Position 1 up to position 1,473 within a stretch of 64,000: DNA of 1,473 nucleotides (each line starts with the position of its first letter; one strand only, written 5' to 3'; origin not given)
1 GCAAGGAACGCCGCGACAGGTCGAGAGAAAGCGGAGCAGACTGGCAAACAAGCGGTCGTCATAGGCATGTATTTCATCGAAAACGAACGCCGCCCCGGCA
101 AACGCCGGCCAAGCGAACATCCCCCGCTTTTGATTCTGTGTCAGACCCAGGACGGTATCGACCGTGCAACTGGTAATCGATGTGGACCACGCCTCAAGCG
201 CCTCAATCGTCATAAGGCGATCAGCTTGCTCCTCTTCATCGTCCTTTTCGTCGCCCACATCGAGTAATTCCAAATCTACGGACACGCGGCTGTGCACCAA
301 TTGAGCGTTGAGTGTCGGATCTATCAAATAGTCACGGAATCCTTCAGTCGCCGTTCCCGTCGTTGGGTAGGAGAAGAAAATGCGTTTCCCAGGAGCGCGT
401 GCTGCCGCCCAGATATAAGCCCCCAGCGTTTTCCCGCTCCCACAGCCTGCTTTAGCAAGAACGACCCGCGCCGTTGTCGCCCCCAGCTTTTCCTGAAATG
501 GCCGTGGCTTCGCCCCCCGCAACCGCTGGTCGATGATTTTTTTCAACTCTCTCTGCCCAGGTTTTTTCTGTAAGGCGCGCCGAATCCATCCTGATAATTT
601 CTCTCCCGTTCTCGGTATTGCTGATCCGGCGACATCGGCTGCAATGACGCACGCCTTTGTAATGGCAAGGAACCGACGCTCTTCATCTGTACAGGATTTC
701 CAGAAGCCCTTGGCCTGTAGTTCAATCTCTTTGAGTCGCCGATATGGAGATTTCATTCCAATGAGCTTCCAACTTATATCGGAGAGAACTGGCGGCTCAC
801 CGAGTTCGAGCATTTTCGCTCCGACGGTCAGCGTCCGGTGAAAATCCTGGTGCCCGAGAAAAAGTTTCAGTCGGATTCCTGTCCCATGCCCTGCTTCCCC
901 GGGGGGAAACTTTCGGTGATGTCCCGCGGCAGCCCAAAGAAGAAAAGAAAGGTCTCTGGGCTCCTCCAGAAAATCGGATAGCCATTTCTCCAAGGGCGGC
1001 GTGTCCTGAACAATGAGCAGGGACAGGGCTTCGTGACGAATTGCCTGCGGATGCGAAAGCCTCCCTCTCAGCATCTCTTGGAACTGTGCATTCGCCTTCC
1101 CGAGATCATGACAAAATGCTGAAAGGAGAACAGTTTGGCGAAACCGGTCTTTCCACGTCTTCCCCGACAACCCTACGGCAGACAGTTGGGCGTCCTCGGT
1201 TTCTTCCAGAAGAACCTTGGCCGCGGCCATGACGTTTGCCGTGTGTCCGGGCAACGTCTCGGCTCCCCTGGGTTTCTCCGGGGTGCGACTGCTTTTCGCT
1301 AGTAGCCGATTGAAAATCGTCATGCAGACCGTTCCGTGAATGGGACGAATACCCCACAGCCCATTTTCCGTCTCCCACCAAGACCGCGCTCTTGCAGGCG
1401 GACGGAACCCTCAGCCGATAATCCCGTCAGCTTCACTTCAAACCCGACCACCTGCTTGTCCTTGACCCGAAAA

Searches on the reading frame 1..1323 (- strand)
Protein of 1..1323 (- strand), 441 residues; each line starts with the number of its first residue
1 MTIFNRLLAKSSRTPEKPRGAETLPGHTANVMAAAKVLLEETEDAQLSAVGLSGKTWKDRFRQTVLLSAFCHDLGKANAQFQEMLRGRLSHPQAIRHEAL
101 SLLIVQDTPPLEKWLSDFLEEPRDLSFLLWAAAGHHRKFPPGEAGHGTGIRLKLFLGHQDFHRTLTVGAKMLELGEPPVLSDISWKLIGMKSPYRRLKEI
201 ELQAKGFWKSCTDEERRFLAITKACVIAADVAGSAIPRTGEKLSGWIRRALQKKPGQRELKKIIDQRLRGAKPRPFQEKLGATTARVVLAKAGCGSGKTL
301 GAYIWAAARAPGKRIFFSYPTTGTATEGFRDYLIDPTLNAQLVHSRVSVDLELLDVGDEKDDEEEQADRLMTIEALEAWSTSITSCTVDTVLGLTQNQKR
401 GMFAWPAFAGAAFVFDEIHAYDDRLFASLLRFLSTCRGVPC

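Call 4: search_protein_families(library=pfam, proteins=[window:1-1323:-], max_evalue=0.1)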
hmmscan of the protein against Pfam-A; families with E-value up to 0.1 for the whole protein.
window:1-1323:- (441 aa): 3 families
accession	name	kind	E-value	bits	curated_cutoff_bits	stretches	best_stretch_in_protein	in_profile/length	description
PF18019.7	Cas3_HD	-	1.6e-12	48.4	23.1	1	9-143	2-135/207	Cas3, HD domain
PF00270.35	DEAD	-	4e-05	23.8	26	1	277-431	4-139/167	DEAD/DEAH box helicase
PF01966.28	HD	-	0.0017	19.1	22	1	27-140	4-90/116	HD domain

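Call 5: search_protein_families(library=ncbifam, proteins=[window:1-1323:-], max_evalue=0.01)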
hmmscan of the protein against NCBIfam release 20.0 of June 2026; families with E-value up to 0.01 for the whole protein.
window:1-1323:- (441 aa): 5 families
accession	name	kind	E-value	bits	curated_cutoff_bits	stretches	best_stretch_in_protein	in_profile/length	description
TIGR01596.1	cas3_HD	equivalog_domain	4.4e-18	66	43.45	1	24-235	1-178/178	CRISPR-associated endonuclease Cas3''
TIGR02621.3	cas3_GSU0051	exception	8.6e-09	34.8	400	1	19-99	666-753/854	type I-G CRISPR-associated helicase/endonuclease Cas3g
TIGR01587.1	cas3_core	equivalog_domain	6.5e-08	32.1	102.45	1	288-435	2-150/358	CRISPR-associated helicase Cas3'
NF007248.0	PRK09694.1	equivalog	7e-05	21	569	0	9-85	12-87/878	CRISPR-associated helicase/endonuclease Cas3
TIGR02562.1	cas3_yersinia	equivalog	0.00012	20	565.95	1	67-107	118-161/1110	type I-F CRISPR-associated helicase Cas3f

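Call 6: search_protein_families(library=padloc, proteins=[window:1-1323:-], max_evalue=0.001)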
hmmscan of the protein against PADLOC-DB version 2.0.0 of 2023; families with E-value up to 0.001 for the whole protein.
window:1-1323:- (441 aa): 23 families
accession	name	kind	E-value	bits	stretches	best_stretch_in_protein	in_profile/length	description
PDLC02080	Cas3b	-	3.3e-134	446.9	1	6-441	2-416/709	-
PDLC01762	Cas3b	-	6.5e-41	138.7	1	12-437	7-386/692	-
PDLC01761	Cas3b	-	1.1e-38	131.4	1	5-436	2-380/705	-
PDLC01767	Cas3e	-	6e-31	105.7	1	6-434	24-351/680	-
PDLC01757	Cas3b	-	1.9e-21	74.3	1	6-435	3-341/676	-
PDLC01254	Cas3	-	3.1e-20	71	1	19-235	4-159/164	CAS-I; effector_G3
PDLC00940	Cas3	-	1.2e-18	66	1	24-235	1-178/178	CRISPR-associated endonuclease Cas3-HD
PDLC01252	Cas3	-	1.9e-09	35.4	1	288-434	2-137/324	CAS-I; effector_G3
PDLC01765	Cas3c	-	7.4e-09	33.1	1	55-433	35-316/612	-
PDLC00938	Cas3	-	1.7e-08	32.1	1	288-435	2-150/358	CRISPR-associated helicase Cas3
PDLC01759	Cas3b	-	5.4e-08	30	1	23-423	10-367/711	-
PDLC01758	Cas3b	-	5.4e-08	29.7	0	291-435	300-442/797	-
PDLC02081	Cas3b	-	5.6e-08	29.8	0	265-432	185-344/705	-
PDLC02082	Cas3b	-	4.1e-07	26.8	1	20-112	7-85/734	-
PDLC01770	Cas3g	-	6.3e-07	26.3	1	22-106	540-624/733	-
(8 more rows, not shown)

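Call 41: find_related_loci(query=window:1-1323:-, collection=metagenome_contigs, flank=10000)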
Query window:1-1323:- (441 aa) in metagenome_contigs; peptide patterns used: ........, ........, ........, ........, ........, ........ (x = any residue, [..] = any of these).
600 stretches matched a pattern, but none encodes a relative of the query by tblastn (E <= 1e-3).

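Call 60: search_solved_structures(query=window:1-1323:-, max_evalue=0.001)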
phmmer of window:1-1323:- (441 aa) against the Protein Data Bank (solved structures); distinct sequences matched with E-value up to 0.001: 1.
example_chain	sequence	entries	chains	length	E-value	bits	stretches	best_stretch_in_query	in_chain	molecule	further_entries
8k22_a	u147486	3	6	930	4.4e-05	26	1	65-119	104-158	HD Cas3-type domain-containing protein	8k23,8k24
